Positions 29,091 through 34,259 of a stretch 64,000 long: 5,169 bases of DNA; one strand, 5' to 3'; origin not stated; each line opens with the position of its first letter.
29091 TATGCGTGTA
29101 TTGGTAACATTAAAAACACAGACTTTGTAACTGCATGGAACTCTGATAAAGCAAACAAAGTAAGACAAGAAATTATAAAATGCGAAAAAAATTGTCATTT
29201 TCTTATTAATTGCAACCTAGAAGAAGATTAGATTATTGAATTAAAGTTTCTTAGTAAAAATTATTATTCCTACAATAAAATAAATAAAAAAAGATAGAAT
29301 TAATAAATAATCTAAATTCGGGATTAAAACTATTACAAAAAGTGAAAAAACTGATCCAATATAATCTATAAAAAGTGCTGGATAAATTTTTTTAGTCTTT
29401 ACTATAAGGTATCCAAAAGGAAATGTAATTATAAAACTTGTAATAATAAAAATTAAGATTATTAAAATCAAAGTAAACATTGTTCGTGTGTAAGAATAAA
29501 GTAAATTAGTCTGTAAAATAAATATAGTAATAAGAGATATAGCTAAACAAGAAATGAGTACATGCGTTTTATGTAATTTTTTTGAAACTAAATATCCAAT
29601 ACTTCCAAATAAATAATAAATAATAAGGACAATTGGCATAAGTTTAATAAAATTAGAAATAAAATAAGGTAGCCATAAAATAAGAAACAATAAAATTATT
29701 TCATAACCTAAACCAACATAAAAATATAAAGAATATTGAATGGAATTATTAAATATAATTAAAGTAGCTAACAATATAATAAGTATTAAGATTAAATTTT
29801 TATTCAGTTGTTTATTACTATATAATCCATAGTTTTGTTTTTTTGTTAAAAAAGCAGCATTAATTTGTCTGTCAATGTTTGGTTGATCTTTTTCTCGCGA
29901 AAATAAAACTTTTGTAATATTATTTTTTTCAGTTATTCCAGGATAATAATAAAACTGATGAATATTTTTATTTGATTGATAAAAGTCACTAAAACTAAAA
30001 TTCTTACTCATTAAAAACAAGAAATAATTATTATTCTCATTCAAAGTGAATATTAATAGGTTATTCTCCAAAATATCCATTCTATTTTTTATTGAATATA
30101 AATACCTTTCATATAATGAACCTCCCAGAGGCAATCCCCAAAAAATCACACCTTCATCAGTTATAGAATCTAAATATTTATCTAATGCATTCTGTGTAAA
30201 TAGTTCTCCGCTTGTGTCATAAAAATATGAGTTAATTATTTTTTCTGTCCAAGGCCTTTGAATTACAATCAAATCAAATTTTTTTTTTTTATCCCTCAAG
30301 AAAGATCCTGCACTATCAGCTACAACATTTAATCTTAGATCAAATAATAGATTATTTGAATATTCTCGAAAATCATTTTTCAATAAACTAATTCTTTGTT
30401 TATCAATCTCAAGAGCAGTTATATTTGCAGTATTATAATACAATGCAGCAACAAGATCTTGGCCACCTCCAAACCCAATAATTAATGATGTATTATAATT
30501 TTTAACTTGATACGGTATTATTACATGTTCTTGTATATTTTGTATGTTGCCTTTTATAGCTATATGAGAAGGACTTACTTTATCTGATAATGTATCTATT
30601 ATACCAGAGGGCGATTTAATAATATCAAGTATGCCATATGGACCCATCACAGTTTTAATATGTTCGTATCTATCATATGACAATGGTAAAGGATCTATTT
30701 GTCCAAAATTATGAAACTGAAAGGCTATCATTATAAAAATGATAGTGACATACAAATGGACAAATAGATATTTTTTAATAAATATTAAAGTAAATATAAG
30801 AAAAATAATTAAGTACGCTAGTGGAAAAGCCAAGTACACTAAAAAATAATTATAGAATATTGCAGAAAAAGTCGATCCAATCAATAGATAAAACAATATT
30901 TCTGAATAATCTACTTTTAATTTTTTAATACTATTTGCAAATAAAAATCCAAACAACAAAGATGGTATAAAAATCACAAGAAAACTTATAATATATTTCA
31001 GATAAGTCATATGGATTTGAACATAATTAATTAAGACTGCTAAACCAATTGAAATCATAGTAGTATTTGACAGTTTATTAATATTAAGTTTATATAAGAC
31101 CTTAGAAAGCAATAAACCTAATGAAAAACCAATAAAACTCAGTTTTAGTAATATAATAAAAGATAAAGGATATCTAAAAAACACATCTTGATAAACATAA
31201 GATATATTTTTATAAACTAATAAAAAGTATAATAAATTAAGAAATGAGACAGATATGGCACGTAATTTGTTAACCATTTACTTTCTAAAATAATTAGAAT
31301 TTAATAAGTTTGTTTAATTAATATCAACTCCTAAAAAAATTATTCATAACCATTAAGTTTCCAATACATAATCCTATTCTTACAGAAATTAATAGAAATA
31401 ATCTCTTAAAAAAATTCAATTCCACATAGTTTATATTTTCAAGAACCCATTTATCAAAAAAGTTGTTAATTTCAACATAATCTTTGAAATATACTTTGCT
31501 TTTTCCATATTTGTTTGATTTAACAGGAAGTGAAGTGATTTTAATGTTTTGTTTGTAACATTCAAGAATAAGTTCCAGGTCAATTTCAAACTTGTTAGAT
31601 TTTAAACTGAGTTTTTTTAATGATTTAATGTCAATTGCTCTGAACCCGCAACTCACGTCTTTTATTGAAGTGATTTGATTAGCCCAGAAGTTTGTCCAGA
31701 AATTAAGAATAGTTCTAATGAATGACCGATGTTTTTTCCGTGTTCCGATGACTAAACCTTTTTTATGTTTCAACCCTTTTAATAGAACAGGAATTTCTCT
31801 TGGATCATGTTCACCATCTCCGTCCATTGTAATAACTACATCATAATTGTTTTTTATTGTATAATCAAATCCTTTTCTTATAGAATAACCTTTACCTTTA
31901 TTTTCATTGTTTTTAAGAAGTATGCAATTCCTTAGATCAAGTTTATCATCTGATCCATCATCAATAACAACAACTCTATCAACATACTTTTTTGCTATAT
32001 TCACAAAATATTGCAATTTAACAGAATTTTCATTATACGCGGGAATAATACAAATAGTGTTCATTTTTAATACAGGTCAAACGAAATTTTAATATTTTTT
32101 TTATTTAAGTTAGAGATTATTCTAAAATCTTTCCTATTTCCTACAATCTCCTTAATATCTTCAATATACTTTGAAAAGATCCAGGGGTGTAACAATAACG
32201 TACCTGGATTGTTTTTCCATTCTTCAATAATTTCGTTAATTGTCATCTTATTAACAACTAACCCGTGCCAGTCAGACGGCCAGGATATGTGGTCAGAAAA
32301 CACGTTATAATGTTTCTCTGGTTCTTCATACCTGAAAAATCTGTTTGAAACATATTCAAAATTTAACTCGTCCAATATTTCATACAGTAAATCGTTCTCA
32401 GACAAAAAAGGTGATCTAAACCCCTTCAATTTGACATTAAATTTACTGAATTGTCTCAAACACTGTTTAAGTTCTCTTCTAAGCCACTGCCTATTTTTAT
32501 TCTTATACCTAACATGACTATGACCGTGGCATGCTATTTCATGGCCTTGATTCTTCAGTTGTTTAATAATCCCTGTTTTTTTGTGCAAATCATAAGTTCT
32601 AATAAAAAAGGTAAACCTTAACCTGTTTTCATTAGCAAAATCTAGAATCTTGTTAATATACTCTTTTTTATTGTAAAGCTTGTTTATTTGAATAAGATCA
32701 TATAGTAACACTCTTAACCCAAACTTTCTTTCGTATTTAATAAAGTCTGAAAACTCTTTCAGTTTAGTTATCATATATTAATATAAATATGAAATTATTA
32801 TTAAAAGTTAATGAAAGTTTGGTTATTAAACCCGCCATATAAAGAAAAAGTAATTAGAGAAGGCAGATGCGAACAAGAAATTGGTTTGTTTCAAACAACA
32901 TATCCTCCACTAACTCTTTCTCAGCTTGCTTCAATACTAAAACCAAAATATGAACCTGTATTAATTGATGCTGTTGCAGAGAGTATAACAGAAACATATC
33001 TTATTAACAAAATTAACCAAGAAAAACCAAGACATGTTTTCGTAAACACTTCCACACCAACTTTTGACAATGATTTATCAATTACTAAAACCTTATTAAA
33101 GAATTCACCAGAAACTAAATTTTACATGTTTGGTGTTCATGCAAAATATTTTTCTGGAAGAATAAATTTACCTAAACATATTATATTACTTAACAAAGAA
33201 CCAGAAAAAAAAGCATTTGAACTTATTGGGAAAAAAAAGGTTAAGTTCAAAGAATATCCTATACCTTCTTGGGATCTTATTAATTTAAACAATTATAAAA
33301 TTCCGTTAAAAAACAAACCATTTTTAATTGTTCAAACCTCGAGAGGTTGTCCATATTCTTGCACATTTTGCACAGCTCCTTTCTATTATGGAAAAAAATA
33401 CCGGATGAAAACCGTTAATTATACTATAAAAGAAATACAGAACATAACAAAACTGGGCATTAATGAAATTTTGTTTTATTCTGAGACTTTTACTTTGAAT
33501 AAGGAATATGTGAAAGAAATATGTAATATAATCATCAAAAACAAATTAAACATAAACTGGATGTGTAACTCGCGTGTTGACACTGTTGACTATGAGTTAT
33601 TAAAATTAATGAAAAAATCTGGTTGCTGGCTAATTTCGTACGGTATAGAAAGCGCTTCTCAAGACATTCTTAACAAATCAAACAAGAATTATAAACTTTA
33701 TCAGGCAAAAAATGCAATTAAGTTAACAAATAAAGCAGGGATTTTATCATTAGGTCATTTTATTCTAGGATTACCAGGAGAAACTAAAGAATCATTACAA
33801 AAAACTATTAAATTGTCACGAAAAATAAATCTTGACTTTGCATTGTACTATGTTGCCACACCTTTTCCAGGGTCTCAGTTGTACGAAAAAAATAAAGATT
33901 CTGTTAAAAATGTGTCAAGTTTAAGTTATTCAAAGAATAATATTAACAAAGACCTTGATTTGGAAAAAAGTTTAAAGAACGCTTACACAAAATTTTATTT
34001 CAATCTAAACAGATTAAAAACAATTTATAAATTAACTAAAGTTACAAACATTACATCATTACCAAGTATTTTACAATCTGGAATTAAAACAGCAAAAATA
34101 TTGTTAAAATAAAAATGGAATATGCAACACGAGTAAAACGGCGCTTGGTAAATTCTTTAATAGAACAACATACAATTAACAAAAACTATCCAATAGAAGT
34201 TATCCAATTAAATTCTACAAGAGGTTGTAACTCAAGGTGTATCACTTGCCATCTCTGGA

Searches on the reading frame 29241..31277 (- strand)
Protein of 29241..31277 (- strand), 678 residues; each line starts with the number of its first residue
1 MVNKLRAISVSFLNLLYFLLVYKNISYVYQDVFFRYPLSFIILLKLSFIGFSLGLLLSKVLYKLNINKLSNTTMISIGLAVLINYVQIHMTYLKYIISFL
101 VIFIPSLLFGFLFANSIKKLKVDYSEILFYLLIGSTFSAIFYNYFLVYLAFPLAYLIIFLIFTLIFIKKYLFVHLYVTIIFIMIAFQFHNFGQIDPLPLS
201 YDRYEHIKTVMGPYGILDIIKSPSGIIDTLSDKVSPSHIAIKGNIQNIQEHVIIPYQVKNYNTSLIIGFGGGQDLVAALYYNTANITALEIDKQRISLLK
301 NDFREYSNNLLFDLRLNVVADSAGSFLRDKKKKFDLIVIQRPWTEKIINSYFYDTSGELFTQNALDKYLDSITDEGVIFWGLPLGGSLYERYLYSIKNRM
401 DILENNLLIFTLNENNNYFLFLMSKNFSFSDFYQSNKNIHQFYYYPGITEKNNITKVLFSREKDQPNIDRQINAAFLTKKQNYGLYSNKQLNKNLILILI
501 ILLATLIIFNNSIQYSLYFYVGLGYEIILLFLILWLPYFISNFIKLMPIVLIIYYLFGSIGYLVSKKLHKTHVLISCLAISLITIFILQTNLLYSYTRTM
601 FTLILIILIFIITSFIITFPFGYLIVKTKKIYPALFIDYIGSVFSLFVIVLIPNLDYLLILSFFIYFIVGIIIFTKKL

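Call 7: search_protein_families(library=ncbifam, proteins=[window:29241-31277:-], max_evalue=0.001)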
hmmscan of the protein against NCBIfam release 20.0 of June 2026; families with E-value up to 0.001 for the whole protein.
window:29241-31277:- (678 aa): 3 families
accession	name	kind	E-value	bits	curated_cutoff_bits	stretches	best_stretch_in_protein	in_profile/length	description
NF002010.0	PRK00811.1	equivalog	3.9e-07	29.6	260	1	259-340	77-159/287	polyamine aminopropyltransferase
NF002956.0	PRK03612.1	equivalog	2.2e-06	26.4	472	1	259-341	298-383/522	polyamine aminopropyltransferase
TIGR00417.1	speE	equivalog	0.00033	20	249.55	1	259-342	71-154/271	spermidine synthase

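Call 8: search_protein_families(library=pfam, proteins=[window:29241-31277:-], max_evalue=0.001)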
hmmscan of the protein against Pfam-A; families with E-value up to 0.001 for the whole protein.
window:29241-31277:- (678 aa): 1 family
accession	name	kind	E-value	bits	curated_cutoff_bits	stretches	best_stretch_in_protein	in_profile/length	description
PF01564.23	Spermine_synth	-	4.4e-07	30.1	22.9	1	259-378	17-128/186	Spermine/spermidine synthase domain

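Call 62: search_protein_families(library=padloc, proteins=[window:29241-31277:-], max_evalue=0.001)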
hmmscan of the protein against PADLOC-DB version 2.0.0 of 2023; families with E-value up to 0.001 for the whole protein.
window:29241-31277:- (678 aa): 0 families

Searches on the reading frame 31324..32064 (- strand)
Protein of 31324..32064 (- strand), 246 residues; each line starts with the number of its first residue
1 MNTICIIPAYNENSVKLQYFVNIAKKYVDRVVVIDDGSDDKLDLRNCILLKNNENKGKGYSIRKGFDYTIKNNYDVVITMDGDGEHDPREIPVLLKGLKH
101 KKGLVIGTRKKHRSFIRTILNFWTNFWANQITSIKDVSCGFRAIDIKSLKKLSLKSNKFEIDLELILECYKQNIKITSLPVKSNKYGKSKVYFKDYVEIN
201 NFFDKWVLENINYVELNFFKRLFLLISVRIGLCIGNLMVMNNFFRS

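Call 8: search_protein_families(library=pfam, proteins=[window:31324-32064:-], max_evalue=0.001)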
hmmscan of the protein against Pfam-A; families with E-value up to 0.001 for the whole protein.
window:31324-32064:- (246 aa): 1 family
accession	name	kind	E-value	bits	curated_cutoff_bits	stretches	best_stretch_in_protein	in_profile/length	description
PF00535.33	Glycos_transf_2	-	6.7e-15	55.9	23.3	1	5-120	2-126/168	Glycosyl transferase family 2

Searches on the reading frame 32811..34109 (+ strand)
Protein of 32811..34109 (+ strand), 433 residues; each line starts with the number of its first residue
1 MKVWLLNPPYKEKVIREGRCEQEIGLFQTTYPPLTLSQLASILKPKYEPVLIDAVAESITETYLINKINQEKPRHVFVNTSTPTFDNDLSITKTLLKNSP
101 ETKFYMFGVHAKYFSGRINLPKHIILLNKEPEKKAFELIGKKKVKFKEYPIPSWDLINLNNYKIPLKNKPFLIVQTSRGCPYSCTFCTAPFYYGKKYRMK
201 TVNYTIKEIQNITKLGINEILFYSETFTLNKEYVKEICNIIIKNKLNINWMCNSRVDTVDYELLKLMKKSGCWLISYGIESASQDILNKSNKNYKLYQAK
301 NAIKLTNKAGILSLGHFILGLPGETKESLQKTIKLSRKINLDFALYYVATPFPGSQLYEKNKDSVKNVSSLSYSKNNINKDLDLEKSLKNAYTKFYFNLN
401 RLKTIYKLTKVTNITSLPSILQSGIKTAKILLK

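Call 19: search_protein_families(library=pfam, proteins=[window:32811-34109:+], max_evalue=0.00001)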
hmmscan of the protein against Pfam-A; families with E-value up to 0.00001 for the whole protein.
window:32811-34109:+ (433 aa): 1 family
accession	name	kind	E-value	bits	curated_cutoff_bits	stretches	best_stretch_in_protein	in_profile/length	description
PF04055.27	Radical_SAM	-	4.6e-27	95.7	29.5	1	175-335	2-165/166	Radical SAM superfamily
